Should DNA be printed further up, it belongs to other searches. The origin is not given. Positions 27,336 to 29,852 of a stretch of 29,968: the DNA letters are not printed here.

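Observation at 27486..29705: T9SS-exported LamG-lectin / PNGase F-like fusion protein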

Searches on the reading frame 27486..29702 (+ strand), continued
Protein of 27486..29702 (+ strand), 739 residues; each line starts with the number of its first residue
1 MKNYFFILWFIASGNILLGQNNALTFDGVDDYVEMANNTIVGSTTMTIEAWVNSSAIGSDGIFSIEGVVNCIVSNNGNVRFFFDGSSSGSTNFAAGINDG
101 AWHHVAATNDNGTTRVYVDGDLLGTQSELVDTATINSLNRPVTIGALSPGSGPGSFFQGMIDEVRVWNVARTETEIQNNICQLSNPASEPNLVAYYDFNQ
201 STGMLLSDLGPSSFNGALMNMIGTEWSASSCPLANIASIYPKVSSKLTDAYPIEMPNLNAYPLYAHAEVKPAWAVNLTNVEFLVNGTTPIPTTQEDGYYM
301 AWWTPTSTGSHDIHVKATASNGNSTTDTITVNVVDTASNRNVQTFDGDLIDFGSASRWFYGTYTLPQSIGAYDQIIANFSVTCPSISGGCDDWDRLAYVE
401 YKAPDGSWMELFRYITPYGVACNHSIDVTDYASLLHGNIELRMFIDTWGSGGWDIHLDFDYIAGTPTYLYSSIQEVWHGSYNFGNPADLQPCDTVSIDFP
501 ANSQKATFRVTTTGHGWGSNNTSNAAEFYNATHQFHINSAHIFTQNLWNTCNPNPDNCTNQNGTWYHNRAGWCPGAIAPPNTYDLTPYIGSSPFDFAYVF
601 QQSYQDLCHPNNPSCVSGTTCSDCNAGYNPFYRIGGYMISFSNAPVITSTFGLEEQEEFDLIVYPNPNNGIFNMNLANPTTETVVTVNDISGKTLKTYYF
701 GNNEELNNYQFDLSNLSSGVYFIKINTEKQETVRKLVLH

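Call 9: find_homologous_proteins(query=window:27486-29702:+, max_evalue=0.00001)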
Query window:27486-29702:+ (739 aa): 745 proteins with E <= 0.00001 among 8000 candidates; the best 120 are listed.
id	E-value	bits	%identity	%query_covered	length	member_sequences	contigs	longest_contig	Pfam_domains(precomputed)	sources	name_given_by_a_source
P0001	0.0e+0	1733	100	100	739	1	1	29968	PF09113.16,PF13385.14,PF18962.8,PF02210.32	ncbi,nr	ncbi:MAG: T9SS type A sorting domain-containing protein [Aureispira sp.]|nr:T9SS type A sorting doma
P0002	0.0e+0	1153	67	100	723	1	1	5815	PF09113.16,PF13385.14,PF18962.8,PF02210.32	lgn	-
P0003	3.4e-269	913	71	69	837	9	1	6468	PF09113.16,PF09112.16,PF13385.14,PF18962.8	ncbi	ncbi:MAG: peptide-N-glycosidase F-related protein [Vicingaceae bacterium]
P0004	1.9e-267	908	70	69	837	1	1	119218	PF09113.16,PF09112.16,PF13385.14,PF18962.8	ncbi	-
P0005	6.1e-267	906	69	69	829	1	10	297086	PF09113.16,PF13385.14,PF18962.8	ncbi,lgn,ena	-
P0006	1.3e-266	905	68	69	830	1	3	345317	PF09113.16,PF13385.14,PF18962.8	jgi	-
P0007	4.5e-266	903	71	69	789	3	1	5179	PF09113.16,PF13385.14,PF18962.8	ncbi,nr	ncbi:peptide-N-glycosidase F-related protein, partial [Vicingaceae bacterium]|nr:peptide-N-glycosida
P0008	8.3e-266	902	71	69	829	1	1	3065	PF09113.16,PF13385.14,PF18962.8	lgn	-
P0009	4.4e-261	887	71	69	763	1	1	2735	PF00754.32,PF09113.16,PF22633.4,PF18962.8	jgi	-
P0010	1.2e-260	885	51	99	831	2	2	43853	PF09113.16,PF13385.14,PF18962.8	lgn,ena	-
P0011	3.8e-260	883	67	72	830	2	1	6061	PF09113.16,PF13385.14,PF18962.8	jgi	-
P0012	4.1e-260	883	67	72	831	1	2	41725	PF09113.16,PF13385.14,PF18962.8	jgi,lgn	jgi:hypothetical protein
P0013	9.5e-256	869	69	69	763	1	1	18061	PF00754.32,PF09113.16,PF22633.4,PF18962.8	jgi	-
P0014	5.1e-255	866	69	69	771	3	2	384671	PF00754.32,PF09113.16,PF22633.4,PF18962.8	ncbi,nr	ncbi:MAG: discoidin domain-containing protein [Flavobacteriales bacterium]|nr:discoidin domain-conta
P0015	8.1e-253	859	69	69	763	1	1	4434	PF00754.32,PF09113.16,PF22633.4,PF18962.8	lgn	-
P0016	1.3e-250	852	68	69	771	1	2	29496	PF00754.32,PF09113.16,PF22633.4,PF18962.8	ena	-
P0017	8.8e-248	843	68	69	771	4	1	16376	PF00754.32,PF09113.16,PF22633.4,PF18962.8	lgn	-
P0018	1.2e-247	842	68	69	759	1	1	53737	PF00754.32,PF09113.16,PF22633.4,PF18962.8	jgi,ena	-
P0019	1.7e-245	835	66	69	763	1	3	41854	PF00754.32,PF09113.16,PF22633.4,PF18962.8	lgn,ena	-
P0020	2.2e-238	811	64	69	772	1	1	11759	PF00754.32,PF09113.16,PF22633.4,PF18962.8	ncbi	-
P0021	3.7e-233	794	46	97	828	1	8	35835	PF09113.16,PF13385.14,PF18962.8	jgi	-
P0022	9.1e-227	773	62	68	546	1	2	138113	PF09113.16,PF18962.8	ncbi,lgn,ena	-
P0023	9.9e-223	760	56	72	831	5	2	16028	PF09113.16,PF13385.14,PF18962.8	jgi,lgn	-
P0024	1.2e-218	746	56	69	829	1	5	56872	PF09113.16,PF13385.14,PF18962.8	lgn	-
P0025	1.6e-213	729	54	75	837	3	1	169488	PF09113.16,PF13385.14,PF18962.8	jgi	jgi:hypothetical protein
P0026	6.1e-205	701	57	69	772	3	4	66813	PF00754.32,PF09113.16,PF22633.4,PF18962.8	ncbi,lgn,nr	ncbi:MAG: discoidin domain-containing protein [Flavobacteriales bacterium]|nr:discoidin domain-conta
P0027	7.2e-205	701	54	72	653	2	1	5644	PF09113.16,PF18962.8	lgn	-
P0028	5.5e-199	681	58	69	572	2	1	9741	PF09113.16,PF09112.16,PF18962.8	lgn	-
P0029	4.5e-197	675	73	50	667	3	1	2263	PF09113.16,PF13385.14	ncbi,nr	ncbi:MAG: hypothetical protein HRT73_13605, partial [Flavobacteriales bacterium]|nr:hypothetical pro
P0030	6.7e-197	674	55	69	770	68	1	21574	PF00754.32,PF09113.16,PF22633.4,PF18962.8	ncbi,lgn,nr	ncbi:MAG: discoidin domain-containing protein [Bacteroidia bacterium]|nr:discoidin domain-containing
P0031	8.0e-197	674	53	69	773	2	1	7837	PF00754.32,PF09113.16,PF22633.4,PF18962.8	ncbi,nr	ncbi:MAG: discoidin domain-containing protein [Bacteroidia bacterium]|nr:discoidin domain-containing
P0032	1.4e-196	673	55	68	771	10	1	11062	PF00754.32,PF09113.16,PF22633.4,PF18962.8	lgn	-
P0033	2.6e-195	669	54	69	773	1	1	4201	PF00754.32,PF09113.16,PF09112.16,PF22633.4,PF18962.8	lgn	-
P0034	3.6e-195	669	52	72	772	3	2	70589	PF00754.32,PF09113.16,PF22633.4,PF18962.8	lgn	-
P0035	3.9e-195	668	58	68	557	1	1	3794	PF09113.16,PF09112.16,PF18962.8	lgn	-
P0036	1.2e-194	667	51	72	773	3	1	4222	PF00754.32,PF09113.16,PF09112.16,PF22633.4,PF18962.8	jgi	-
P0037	2.0e-194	666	50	72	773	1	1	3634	PF00754.32,PF09113.16,PF09112.16,PF22633.4,PF18962.8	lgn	-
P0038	2.4e-194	666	52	72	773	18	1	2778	PF00754.32,PF09113.16,PF09112.16,PF22633.4,PF18962.8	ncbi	-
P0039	3.6e-194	665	55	68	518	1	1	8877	PF09113.16,PF09112.16,PF18962.8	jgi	jgi:hypothetical protein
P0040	7.9e-194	664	54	69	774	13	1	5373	PF00754.32,PF09113.16,PF09112.16,PF22633.4,PF18962.8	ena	-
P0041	4.6e-193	662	54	69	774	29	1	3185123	PF00754.32,PF09113.16,PF09112.16,PF22633.4,PF18962.8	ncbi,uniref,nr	ncbi:discoidin domain-containing protein [Flavobacterium ardleyense]|uniref:discoidin domain-contain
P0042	5.1e-193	661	56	69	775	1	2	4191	PF00754.32,PF09113.16,PF07738.20,PF09112.16,PF22633.4,PF18962.8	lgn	-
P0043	1.4e-192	660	54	69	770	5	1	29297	PF00754.32,PF09113.16,PF22633.4,PF18962.8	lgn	-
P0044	2.6e-192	659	51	72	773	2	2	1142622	PF00754.32,PF09113.16,PF22633.4,PF18962.8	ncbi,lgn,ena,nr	ncbi:MAG: discoidin domain-containing protein [Flavobacteriales bacterium]|nr:discoidin domain-conta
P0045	3.4e-192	659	54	69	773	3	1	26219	PF00754.32,PF09113.16,PF22633.4,PF18962.8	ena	-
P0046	4.3e-192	658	54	69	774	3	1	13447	PF00754.32,PF09113.16,PF09112.16,PF22633.4,PF18962.8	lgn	-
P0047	5.0e-192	658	51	72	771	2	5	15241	PF00754.32,PF09113.16,PF22633.4,PF18962.8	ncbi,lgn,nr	ncbi:MAG: discoidin domain-containing protein [Bacteroidetes bacterium]|nr:discoidin domain-containi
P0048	9.6e-192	657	56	68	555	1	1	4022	PF09113.16,PF09112.16,PF18962.8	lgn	-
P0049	1.4e-191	657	55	68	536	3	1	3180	PF09113.16,PF09112.16,PF18962.8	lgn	-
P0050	7.0e-191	654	53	69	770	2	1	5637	PF00754.32,PF09113.16,PF09112.16,PF22633.4,PF18962.8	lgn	-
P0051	7.4e-191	654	51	72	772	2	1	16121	PF00754.32,PF09113.16,PF22633.4,PF18962.8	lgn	-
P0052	1.2e-190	654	54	69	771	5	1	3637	PF00754.32,PF09113.16,PF09112.16,PF22633.4,PF18962.8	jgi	jgi:hypothetical protein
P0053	2.7e-190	652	52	69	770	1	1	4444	PF00754.32,PF09113.16,PF09112.16,PF22633.4,PF18962.8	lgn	-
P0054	5.5e-190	651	53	69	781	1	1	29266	PF00754.32,PF09113.16,PF22633.4,PF18962.8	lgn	-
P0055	1.3e-189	650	53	69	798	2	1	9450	PF00754.32,PF09113.16,PF22633.4,PF18962.8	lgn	-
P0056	1.5e-189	650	54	68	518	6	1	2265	PF09113.16,PF09112.16,PF18962.8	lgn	-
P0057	1.6e-189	650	53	69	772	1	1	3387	PF00754.32,PF09113.16,PF22633.4,PF18962.8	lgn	-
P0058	2.0e-189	650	53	70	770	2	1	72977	PF00754.32,PF09113.16,PF09112.16,PF22633.4,PF18962.8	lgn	-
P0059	3.0e-189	649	50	72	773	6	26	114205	PF00754.32,PF09113.16,PF09112.16,PF22633.4,PF18962.8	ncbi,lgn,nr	ncbi:MAG: discoidin domain-containing protein [Flavobacteriales bacterium]|nr:discoidin domain-conta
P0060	1.9e-188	646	54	68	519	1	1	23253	PF09113.16,PF09112.16,PF18962.8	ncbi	ncbi:MAG: peptide-N-glycosidase F-related protein [Flavobacteriales bacterium]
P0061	2.5e-188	646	50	72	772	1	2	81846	PF00754.32,PF09113.16,PF22633.4,PF18962.8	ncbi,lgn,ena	-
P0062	5.0e-188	645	54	69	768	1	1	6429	PF00754.32,PF09113.16,PF22633.4,PF18962.8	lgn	-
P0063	7.2e-188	644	54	68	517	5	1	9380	PF09113.16,PF09112.16,PF18962.8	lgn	-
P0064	1.8e-187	643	53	69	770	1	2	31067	PF00754.32,PF09113.16,PF22633.4,PF18962.8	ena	-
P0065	3.5e-187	642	53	69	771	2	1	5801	PF00754.32,PF09113.16,PF09112.16,PF22633.4,PF18962.8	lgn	-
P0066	4.5e-187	642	53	69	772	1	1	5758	PF00754.32,PF09113.16,PF22633.4,PF18962.8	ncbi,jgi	jgi:hypothetical protein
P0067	5.1e-187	642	50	72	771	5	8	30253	PF00754.32,PF09113.16,PF09112.16,PF22633.4,PF18962.8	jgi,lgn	jgi:hypothetical protein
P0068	1.0e-186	641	48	80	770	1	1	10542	PF00754.32,PF09113.16,PF22633.4,PF18962.8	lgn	-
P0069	1.5e-186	640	53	69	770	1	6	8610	PF00754.32,PF09113.16,PF22633.4,PF18962.8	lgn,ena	-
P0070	1.7e-186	640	53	69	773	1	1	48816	PF00754.32,PF09113.16,PF09112.16,PF22633.4,PF18962.8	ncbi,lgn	-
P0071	2.5e-186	639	53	69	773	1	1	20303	PF00754.32,PF09113.16,PF22633.4,PF18962.8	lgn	-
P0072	3.9e-186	639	50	69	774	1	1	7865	PF00754.32,PF09113.16,PF22633.4,PF18962.8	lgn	-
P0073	9.4e-186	637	54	68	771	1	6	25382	PF00754.32,PF09113.16,PF09112.16,PF22633.4,PF18962.8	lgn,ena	-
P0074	1.5e-185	637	50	72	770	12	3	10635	PF00754.32,PF09113.16,PF22633.4,PF18962.8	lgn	-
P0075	3.0e-185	636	53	69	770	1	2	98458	PF00754.32,PF09113.16,PF22633.4,PF18962.8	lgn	-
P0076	8.5e-185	634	52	69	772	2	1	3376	PF00754.32,PF09113.16,PF09112.16,PF22633.4,PF18962.8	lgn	-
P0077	1.2e-184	634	52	69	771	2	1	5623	PF00754.32,PF09113.16,PF22633.4,PF18962.8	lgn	-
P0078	1.3e-184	634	53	69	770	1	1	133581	PF00754.32,PF09113.16,PF07738.20,PF09112.16,PF22633.4,PF18962.8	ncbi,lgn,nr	ncbi:MAG: discoidin domain-containing protein [Flavobacteriaceae bacterium]|nr:discoidin domain-cont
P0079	7.5e-184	631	52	68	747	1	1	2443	PF00754.32,PF09113.16,PF09112.16,PF22633.4,PF18962.8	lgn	-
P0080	8.8e-184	631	47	80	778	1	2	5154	PF00754.32,PF09113.16,PF22633.4,PF18962.8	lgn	-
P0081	9.3e-184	631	50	72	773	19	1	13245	PF00754.32,PF09113.16,PF22633.4,PF18962.8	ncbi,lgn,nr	ncbi:MAG: discoidin domain-containing protein [Bacteroidetes bacterium]|nr:discoidin domain-containi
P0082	1.2e-183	630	48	80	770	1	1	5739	PF00754.32,PF09113.16,PF22633.4,PF18962.8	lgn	-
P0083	1.3e-183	630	50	72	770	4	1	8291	PF00754.32,PF09113.16,PF09112.16,PF22633.4,PF18962.8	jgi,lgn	-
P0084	1.3e-183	630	53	69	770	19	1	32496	PF00754.32,PF09113.16,PF09112.16,PF22633.4,PF18962.8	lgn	-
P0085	3.4e-183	629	46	80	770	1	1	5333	PF00754.32,PF09113.16,PF22633.4,PF18962.8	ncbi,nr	ncbi:MAG: discoidin domain-containing protein [Flavobacteriales bacterium]|nr:discoidin domain-conta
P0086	3.5e-183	629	49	72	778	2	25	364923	PF00754.32,PF09113.16,PF22633.4,PF18962.8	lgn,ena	-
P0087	8.0e-183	628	54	66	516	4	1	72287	PF09113.16,PF09112.16,PF18962.8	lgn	-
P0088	1.1e-182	627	46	80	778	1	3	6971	PF00754.32,PF09113.16,PF22633.4,PF18962.8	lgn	-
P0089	1.4e-182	627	50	72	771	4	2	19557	PF00754.32,PF09113.16,PF22633.4,PF18962.8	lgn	-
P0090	2.4e-182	626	50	72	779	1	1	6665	PF00754.32,PF09113.16,PF22633.4,PF18962.8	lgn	-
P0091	3.9e-182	625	53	68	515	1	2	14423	PF09113.16,PF09112.16,PF18962.8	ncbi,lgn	ncbi:MAG TPA: peptide-N-glycosidase F-related protein [Flavobacteriales bacterium]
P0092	9.0e-182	624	52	69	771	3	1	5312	PF00754.32,PF09113.16,PF22633.4,PF18962.8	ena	-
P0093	9.0e-182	624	52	69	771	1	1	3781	PF00754.32,PF09113.16,PF22633.4,PF18962.8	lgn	-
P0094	1.1e-181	624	51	69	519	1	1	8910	PF09113.16,PF09112.16,PF18962.8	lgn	-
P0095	1.1e-180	621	52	68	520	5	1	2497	PF09113.16,PF09112.16,PF18962.8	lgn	-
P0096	1.1e-180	621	50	70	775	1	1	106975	PF00754.32,PF09113.16,PF07738.20,PF22633.4,PF18962.8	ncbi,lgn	-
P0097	1.5e-180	620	51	68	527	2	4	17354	PF09113.16,PF18962.8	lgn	-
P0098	1.9e-180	620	51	69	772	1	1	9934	PF00754.32,PF09113.16,PF09112.16,PF22633.4,PF18962.8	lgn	-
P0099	6.5e-180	618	50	72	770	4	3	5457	PF00754.32,PF09113.16,PF22633.4,PF18962.8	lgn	-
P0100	8.8e-180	618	52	68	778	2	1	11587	PF00754.32,PF09113.16,PF09112.16,PF22633.4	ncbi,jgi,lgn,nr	ncbi:MAG: discoidin domain-containing protein [Flavobacteriales bacterium]|jgi:hypothetical protein|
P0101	2.2e-179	616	52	69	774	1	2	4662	PF00754.32,PF09113.16,PF09112.16,PF22633.4,PF18962.8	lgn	-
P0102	3.5e-179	616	49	69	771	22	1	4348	PF00754.32,PF09113.16,PF22633.4,PF18962.8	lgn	-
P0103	6.2e-179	615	51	69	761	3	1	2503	PF00754.32,PF09113.16,PF09112.16,PF22633.4,PF18962.8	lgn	-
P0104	8.3e-179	614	49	72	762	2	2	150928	PF00754.32,PF09113.16,PF09112.16,PF22633.4,PF18962.8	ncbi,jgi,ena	-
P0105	9.4e-179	614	48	71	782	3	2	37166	PF00754.32,PF09113.16,PF22633.4,PF18962.8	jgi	jgi:hypothetical protein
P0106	2.2e-178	613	49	72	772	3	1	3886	PF00754.32,PF09113.16,PF22633.4,PF18962.8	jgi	-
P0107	5.1e-178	612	53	68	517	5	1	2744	PF09113.16,PF09112.16,PF18962.8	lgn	-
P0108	7.1e-178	611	52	69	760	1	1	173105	PF00754.32,PF09113.16,PF22633.4,PF18962.8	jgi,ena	-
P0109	7.2e-178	611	54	68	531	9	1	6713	PF09113.16,PF09112.16,PF18962.8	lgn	-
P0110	8.1e-178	611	50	69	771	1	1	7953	PF00754.32,PF09113.16,PF09112.16,PF22633.4,PF18962.8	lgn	-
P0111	8.1e-178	611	50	69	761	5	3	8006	PF00754.32,PF09113.16,PF09112.16,PF22633.4,PF18962.8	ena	-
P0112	9.6e-178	611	52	68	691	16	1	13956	PF00754.32,PF09113.16,PF09112.16,PF22633.4,PF18962.8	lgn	-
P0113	1.1e-177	611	51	69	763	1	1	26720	PF00754.32,PF09113.16,PF22633.4,PF18962.8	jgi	jgi:hypothetical protein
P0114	1.2e-177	611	50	69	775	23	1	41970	PF00754.32,PF09113.16,PF22633.4,PF18962.8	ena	-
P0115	1.8e-177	610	52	68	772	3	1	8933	PF00754.32,PF09113.16,PF09112.16,PF22633.4,PF18962.8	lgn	-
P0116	2.1e-177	610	52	68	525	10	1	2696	PF09113.16,PF18962.8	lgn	-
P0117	3.1e-177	609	51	68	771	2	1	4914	PF00754.32,PF09113.16,PF09112.16,PF22633.4,PF18962.8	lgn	-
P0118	3.6e-177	609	51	68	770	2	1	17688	PF00754.32,PF09113.16,PF22633.4,PF18962.8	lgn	-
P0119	4.0e-177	609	51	66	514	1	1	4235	PF09113.16,PF09112.16,PF18962.8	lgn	-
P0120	7.8e-177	608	52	69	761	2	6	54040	PF00754.32,PF09113.16,PF22633.4,PF18962.8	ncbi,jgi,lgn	ncbi:MAG: hypothetical protein ACI86C_001876 [Candidatus Latescibacterota bacterium]|jgi:hypothetica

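Call 32: predict_structure(alignment_id=A1)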
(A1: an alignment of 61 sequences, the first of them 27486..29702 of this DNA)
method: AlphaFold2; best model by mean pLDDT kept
length: 739 residues; sequences in the alignment: 61
mean_pLDDT: 74.9   pTM: 0.64
mean pLDDT of the five models: 74.9, 73.6, 73.1, 67.0, 66.4
residues with pLDDT >= 90: 204; 70-90: 251; 50-70: 216; < 50: 68
segments of 3 or more residues with pLDDT < 50: 1-3, 13-21, 148-150, 152-154, 202-234, 617-627
pLDDT, mean of each block of 10 residues (from residue 1): 57 43 68 63 78 65 55 62 57 66 82 80 71 58 58 60 84 80 65 75 36 28 30 61 95 97 91 79 92 88 96 95 94 97 92 75 96 95 81 75 89 75 87 94 77 90 96 87 70 85 94 61 58 88 81 57 52 64 94 89 66 53 49 84 81 66 72 79 80 74 86 88 79 81
secondary structure, 60 per line:
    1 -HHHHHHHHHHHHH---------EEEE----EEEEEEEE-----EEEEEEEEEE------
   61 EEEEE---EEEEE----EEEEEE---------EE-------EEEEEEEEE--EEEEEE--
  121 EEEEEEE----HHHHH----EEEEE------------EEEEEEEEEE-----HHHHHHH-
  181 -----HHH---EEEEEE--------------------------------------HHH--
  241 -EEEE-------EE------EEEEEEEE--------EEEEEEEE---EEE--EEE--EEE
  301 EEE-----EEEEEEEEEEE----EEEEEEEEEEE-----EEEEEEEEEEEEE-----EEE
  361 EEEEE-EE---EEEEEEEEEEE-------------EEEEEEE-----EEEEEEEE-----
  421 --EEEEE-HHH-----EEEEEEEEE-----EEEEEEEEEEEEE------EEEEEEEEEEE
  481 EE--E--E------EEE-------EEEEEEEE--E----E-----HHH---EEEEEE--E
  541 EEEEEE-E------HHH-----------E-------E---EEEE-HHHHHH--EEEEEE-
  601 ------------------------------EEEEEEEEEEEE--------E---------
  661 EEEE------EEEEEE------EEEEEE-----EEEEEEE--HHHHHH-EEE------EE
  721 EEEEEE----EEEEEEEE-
elements in order (helices of 4 or more, strands of 3 or more residues): H2-14 E24-27 E32-39 E45-54 E61-65 E69-73 E78-83 E102-110 E113-118 E121-127 H132-136 E141-145 E158-167 H173-179 E192-197 E242-245 E261-268 E277-284 E288-290 E293-295 E298-303 E309-319 E324-334 E340-352 E358-365 E372-382 E396-402 E408-415 E423-427 E437-445 E451-463 E470-482 E495-497 E505-512 E532-537 E540-546 E581-584 H586-591 E594-599 E631-642 E661-664 E671-676 E683-688 E694-700 H703-708 E710-712 E719-726 E731-738
